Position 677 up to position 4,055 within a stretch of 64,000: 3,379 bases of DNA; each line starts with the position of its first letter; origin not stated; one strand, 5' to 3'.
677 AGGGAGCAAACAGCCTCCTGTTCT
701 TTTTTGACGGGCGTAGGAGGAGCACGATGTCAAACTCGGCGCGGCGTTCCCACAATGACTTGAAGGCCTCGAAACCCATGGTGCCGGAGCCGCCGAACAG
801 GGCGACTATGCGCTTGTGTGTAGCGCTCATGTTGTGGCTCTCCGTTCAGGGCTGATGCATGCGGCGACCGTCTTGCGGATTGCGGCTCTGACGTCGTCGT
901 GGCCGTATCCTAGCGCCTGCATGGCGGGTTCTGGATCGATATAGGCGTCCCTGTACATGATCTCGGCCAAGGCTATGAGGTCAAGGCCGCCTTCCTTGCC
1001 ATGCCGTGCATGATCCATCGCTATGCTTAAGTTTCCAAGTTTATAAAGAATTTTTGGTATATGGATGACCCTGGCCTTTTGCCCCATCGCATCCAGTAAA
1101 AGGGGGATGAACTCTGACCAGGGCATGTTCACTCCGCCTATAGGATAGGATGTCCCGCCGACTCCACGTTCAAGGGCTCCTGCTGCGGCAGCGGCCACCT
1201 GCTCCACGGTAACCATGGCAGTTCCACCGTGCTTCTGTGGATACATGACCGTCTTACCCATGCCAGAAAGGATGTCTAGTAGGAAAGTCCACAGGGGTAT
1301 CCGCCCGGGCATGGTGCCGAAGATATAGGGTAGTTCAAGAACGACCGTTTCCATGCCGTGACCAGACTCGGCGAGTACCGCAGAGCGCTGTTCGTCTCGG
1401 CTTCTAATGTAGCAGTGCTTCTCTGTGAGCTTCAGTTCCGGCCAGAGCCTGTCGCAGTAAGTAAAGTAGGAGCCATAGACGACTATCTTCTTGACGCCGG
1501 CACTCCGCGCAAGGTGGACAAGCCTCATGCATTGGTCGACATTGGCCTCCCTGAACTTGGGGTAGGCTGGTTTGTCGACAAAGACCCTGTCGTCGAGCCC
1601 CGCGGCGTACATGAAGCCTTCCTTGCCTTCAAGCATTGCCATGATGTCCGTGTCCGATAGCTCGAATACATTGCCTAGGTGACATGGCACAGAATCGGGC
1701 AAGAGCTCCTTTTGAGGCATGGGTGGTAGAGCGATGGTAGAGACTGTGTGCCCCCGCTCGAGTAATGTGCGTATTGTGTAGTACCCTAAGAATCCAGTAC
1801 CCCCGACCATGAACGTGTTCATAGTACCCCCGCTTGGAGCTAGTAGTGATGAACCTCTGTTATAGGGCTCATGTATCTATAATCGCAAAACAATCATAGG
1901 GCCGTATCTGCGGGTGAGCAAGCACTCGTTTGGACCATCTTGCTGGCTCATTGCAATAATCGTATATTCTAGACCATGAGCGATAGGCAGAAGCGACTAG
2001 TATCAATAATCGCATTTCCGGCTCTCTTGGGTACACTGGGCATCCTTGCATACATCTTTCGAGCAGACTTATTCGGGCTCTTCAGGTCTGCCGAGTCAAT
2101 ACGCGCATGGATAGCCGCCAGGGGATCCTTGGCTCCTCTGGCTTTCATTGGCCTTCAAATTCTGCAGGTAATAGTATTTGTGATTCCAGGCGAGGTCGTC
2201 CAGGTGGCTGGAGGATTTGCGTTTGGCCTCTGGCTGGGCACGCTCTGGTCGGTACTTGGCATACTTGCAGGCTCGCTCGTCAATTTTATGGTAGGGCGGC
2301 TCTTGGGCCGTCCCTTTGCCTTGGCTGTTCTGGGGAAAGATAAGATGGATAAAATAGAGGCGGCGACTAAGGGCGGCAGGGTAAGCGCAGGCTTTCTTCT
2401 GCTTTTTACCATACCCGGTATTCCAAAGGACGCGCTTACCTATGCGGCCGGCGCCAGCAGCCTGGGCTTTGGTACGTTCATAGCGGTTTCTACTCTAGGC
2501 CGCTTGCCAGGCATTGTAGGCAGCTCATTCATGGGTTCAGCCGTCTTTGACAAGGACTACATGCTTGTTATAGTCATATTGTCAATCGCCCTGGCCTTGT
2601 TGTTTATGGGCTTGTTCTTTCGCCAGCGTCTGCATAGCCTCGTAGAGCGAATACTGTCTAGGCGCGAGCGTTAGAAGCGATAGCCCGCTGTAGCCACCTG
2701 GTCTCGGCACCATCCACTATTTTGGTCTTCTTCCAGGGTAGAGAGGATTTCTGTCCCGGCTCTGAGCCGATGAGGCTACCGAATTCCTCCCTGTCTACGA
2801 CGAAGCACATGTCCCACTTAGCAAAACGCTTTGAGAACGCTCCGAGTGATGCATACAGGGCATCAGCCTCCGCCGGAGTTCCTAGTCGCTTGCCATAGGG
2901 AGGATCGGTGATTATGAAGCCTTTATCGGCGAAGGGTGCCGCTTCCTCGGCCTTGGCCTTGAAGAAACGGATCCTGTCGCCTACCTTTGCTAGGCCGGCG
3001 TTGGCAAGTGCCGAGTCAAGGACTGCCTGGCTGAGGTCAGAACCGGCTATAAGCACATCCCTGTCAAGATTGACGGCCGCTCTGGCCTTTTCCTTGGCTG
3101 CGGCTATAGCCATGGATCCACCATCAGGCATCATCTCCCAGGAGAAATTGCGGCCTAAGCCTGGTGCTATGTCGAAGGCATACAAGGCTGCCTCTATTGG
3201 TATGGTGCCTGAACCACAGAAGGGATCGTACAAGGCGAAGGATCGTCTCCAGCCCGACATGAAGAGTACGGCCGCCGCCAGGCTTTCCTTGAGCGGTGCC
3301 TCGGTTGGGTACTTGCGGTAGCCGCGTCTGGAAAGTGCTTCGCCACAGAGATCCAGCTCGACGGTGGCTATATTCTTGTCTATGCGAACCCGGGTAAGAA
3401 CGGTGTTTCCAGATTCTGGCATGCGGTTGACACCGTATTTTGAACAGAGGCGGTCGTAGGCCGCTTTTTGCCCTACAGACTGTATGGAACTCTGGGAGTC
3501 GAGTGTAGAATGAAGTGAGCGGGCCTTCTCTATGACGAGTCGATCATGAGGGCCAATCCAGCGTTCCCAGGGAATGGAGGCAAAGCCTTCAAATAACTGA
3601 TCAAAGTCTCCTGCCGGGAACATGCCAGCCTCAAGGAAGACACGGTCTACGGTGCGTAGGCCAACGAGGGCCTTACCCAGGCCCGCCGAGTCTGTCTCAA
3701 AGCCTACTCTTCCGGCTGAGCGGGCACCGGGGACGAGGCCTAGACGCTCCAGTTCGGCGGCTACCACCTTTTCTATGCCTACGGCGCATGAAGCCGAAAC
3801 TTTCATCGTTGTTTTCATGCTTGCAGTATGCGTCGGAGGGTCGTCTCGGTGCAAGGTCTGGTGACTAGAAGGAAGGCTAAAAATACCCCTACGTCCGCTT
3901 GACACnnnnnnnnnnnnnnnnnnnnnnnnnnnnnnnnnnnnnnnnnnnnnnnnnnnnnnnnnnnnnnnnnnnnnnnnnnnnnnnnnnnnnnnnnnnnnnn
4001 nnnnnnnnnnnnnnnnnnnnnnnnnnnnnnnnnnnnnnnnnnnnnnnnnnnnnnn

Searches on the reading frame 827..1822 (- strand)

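Call 9: search_protein_families(library=pfam, proteins=[window:827-1822:-])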
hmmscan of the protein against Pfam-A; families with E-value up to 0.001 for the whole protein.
window:827-1822:- (331 aa): 3 families
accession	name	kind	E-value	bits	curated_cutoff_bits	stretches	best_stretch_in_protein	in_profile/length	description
PF01370.27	Epimerase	-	2.2e-07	31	20.9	1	5-124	3-121/240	NAD dependent epimerase/dehydratase family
PF07993.18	NAD_binding_4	-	8.9e-05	22.2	20.1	0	7-32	3-28/258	Male sterility protein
PF13460.12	NAD_binding_10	-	0.00065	20.1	27.2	0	7-123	1-103/184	NAD(P)H-binding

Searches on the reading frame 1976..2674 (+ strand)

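Call 9: search_protein_families(library=pfam, proteins=[window:1976-2674:+])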
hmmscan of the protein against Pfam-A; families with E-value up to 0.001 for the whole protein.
window:1976-2674:+ (232 aa): 1 family
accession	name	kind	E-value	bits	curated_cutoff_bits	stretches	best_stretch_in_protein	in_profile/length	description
PF09335.16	VTT_dom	-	8.3e-23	81.6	33.9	1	70-188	1-122/123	VTT domain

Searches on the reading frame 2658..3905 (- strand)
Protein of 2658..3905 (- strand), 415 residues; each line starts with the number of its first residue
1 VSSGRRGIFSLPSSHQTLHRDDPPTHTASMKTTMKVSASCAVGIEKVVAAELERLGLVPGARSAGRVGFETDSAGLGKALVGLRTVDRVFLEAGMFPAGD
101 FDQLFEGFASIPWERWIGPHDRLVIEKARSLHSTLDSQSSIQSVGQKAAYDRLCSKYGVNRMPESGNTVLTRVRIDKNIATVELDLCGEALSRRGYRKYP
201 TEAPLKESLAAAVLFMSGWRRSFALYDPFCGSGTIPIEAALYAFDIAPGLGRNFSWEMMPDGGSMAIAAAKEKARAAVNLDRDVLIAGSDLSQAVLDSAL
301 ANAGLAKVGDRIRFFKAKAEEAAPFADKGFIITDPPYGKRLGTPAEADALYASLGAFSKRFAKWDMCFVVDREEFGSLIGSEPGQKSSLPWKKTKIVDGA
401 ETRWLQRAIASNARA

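Call 9: search_protein_families(library=pfam, proteins=[window:2658-3905:-])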
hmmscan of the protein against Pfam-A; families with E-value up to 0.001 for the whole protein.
window:2658-3905:- (415 aa): 3 families
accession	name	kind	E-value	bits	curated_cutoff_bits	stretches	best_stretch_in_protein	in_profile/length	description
PF01170.24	UPF0020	-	2.2e-42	145.4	22.3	1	194-386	1-183/197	RMKL-like, methyltransferase domain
PF22020.1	RlmL_1st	-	7.7e-11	42.2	27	1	37-90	3-55/55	RlmL ferredoxin-like domain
PF02926.22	THUMP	-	0.00041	21.1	20.6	1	100-183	3-82/84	THUMP domain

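Call 12: find_encoding_contigs(protein=window:2658-3818:-, flank=6000, max_places=10)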
Protein window:2658-3818:- (386 aa): 2 contigs read that carry it; 2 places shown.
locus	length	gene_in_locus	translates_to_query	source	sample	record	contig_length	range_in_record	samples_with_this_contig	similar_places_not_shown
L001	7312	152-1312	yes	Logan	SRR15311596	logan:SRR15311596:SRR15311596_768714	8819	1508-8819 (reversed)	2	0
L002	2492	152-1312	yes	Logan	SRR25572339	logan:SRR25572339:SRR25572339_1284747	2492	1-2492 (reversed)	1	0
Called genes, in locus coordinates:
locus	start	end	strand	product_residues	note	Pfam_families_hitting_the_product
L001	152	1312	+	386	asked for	PF22020:RlmL_1st, PF01170:UPF0020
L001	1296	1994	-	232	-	PF09335:VTT_dom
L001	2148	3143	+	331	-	-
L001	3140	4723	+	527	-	-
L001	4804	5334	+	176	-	-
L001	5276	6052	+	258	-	PF00196:GerE, PF08281:Sigma70_r4_2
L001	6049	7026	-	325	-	PF04055:Radical_SAM (weak)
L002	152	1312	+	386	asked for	PF22020:RlmL_1st, PF01170:UPF0020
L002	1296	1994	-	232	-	PF09335:VTT_dom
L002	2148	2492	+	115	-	?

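Call 73: find_homologous_proteins(query=window:2658-3818:-, max_evalue=1e-40)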
Query window:2658-3818:- (386 aa): 1216 proteins with E <= 1e-40 among 8000 candidates; the best 120 are listed.
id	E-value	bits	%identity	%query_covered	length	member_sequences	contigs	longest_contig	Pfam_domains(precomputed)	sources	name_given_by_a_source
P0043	1.0e-252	856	100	100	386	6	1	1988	PF01170.25,PF22020.3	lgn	-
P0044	8.7e-199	679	78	99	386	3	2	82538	PF01170.25,PF22020.3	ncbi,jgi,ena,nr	ncbi:MAG: class I SAM-dependent RNA methyltransferase [Spirochaetes bacterium]|nr:class I SAM-depend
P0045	1.1e-196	672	75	99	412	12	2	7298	PF01170.25,PF22020.3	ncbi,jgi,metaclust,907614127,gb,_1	metaclust:\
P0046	1.6e-196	671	75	99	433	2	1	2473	PF01170.25,PF22020.3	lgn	-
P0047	1.3e-195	668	77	98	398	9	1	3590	PF01170.25,PF22020.3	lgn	-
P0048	3.2e-192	657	75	98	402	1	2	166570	PF01170.25,PF22020.3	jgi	-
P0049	4.5e-191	653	81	93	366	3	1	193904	PF01170.25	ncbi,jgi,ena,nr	ncbi:MAG: RNA methyltransferase [Spirochaetae bacterium HGW-Spirochaetae-3]|nr:MAG: RNA methyltransf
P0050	3.7e-190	650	75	100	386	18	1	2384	PF01170.25,PF22020.3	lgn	-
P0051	1.5e-185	635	73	99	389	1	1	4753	PF01170.25,PF22020.3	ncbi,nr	ncbi:MAG: class I SAM-dependent RNA methyltransferase [Spirochaetales bacterium]|nr:class I SAM-depe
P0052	9.5e-185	632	69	98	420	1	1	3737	PF01170.25,PF22020.3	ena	-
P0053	1.5e-182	625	72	99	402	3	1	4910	PF01170.25,PF22020.3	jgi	-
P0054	4.0e-182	624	69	100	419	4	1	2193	PF01170.25,PF22020.3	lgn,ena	-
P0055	7.2e-181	620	72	99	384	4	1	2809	PF01170.25,PF22020.3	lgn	-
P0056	9.4e-180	616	71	99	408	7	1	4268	PF01170.25,PF22020.3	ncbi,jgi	-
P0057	1.9e-179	615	73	98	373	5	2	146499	PF01170.25,PF22020.3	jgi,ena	-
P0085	1.4e-129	451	56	98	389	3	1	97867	PF01170.25,PF22020.3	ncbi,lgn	-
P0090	1.6e-97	345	47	98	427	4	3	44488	PF01170.25,PF22020.3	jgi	jgi:putative N6-adenine-specific DNA methylase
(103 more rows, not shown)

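Call 74: find_encoding_contigs(protein=P0085, flank=2500, max_places=2)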
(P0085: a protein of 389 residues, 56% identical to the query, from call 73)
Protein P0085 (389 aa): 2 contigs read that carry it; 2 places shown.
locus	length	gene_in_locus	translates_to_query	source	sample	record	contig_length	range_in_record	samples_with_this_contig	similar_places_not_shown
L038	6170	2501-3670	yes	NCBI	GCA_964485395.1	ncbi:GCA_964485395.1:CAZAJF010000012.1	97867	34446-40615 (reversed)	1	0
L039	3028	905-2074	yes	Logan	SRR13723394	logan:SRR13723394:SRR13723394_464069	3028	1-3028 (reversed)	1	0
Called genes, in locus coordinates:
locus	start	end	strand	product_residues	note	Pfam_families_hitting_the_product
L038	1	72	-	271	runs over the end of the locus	PF02811:PHP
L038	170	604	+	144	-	PF00581:Rhodanese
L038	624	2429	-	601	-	PF16927:HisKA_7TM, PF13487:HD_5, PF01966:HD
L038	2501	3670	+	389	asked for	PF22020:RlmL_1st, PF01170:UPF0020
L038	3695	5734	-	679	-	PF24521:Ank_KRIT1 (faint), PF00023:Ank (faint), PF12796:Ank_2, PF13606:Ank_3 (faint), PF13637:Ank_4 (weak), PF12796:Ank_2, PF13637:Ank_4 (weak), PF12796:Ank_2 (weak), +1 more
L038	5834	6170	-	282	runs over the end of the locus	PF14512:TM1586_NiRdase, PF00881:Nitroreductase (weak)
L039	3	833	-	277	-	?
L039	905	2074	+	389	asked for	PF22020:RlmL_1st, PF01170:UPF0020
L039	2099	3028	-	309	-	?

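Call 75: find_encoding_contigs(protein=P0090, flank=2500, max_places=3)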
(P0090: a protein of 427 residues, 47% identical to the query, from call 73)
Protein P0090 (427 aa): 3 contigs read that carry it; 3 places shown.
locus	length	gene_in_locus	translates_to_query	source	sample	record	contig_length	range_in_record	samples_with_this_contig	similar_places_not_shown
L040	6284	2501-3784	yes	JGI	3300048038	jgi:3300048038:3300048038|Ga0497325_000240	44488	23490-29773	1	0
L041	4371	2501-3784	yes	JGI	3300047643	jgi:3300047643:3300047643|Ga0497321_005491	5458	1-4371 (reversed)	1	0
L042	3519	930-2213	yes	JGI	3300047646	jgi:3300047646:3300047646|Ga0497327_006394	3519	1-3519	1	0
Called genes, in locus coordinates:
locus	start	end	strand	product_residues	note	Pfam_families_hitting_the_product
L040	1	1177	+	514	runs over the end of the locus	PF00072:Response_reg, PF13487:HD_5, PF01966:HD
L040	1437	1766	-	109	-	PF05437:AzlD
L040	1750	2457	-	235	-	PF03591:AzlC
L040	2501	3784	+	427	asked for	PF22020:RlmL_1st, PF01170:UPF0020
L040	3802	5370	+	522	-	PF00479:G6PD_N, PF02781:G6PD_C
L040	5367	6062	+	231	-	PF01182:Glucosamine_iso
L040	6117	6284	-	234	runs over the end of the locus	-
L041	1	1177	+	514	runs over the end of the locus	PF00072:Response_reg, PF13487:HD_5, PF01966:HD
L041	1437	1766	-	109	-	PF05437:AzlD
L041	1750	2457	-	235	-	PF03591:AzlC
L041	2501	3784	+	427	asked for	PF22020:RlmL_1st, PF01170:UPF0020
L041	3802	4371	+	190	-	?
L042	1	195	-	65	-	?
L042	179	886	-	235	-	PF03591:AzlC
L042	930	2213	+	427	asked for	PF22020:RlmL_1st, PF01170:UPF0020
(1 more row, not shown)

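Call 88: list_cluster_members(proteins=[L023:820-1263:+, L032:827-1120:+, L032:1442-1735:-, window:2661-3818:-])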
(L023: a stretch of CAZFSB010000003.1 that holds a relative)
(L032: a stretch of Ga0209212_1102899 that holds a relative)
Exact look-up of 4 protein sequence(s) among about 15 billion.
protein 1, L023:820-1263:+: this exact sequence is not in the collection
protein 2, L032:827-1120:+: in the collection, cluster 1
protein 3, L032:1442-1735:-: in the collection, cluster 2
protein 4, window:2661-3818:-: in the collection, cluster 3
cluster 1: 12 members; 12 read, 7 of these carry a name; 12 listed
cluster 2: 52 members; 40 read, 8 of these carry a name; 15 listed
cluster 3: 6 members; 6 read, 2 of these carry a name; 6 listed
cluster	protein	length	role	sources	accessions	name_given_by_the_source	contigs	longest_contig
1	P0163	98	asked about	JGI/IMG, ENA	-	-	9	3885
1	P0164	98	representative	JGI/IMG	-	hypothetical protein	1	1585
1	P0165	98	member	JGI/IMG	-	predicted nucleotidyltransferase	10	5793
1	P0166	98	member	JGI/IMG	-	hypothetical protein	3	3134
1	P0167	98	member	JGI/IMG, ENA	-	predicted nucleotidyltransferase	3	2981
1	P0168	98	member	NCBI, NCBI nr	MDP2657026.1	MAG: nucleotidyltransferase family protein [Candidatus Deferrimicrobium sp.] | nucleotidyltransferase family protein [Candidatus Deferrimicrobium sp.]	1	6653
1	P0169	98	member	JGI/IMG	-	predicted nucleotidyltransferase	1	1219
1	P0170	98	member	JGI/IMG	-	predicted nucleotidyltransferase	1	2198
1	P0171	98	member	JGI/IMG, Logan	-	-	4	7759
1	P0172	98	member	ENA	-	-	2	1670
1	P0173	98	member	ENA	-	-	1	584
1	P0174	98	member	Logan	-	-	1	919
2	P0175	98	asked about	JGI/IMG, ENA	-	-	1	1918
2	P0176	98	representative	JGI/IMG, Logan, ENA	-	-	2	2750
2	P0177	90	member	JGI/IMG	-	uncharacterized protein (DUF4415 family)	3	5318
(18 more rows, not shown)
